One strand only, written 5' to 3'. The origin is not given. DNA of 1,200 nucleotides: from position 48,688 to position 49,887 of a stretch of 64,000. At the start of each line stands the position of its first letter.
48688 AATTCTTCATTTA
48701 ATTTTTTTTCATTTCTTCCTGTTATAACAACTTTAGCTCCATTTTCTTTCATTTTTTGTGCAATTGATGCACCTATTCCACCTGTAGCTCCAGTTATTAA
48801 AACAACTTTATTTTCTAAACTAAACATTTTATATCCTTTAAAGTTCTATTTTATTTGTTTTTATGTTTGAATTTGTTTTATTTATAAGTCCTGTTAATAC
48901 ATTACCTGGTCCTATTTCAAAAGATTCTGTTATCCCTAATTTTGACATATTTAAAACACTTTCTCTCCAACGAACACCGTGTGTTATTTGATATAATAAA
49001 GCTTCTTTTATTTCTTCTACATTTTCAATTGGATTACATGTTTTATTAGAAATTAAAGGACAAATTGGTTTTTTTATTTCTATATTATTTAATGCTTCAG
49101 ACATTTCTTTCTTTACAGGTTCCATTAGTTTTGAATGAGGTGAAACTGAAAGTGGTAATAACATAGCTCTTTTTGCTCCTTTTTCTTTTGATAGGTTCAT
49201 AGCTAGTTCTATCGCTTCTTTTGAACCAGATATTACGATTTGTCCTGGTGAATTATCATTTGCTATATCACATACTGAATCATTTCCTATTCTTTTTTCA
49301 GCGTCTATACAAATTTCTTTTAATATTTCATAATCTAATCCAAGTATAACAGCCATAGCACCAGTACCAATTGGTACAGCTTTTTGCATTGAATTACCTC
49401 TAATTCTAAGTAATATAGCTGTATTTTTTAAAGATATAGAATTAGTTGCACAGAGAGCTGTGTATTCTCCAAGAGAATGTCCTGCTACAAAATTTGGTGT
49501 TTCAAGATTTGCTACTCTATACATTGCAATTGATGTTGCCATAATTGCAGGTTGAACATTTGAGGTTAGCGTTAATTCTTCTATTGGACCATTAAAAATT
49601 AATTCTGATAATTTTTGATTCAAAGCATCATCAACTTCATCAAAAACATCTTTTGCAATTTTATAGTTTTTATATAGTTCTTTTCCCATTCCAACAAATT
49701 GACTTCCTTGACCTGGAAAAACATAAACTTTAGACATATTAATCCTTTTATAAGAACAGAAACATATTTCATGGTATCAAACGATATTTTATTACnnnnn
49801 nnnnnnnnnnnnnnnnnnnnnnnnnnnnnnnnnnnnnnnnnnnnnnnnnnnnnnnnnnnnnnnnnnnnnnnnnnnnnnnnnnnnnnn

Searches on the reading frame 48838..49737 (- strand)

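Call 39: search_protein_families(library=pfam, proteins=[window:48838-49737:-], max_evalue=0.00001)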
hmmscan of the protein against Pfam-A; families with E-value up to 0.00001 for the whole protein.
window:48838-49737:- (299 aa): 1 family
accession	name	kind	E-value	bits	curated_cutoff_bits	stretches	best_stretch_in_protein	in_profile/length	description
PF00698.26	Acyl_transf_1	-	2.8e-36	126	32.7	1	4-289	1-279/319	Acyl transferase domain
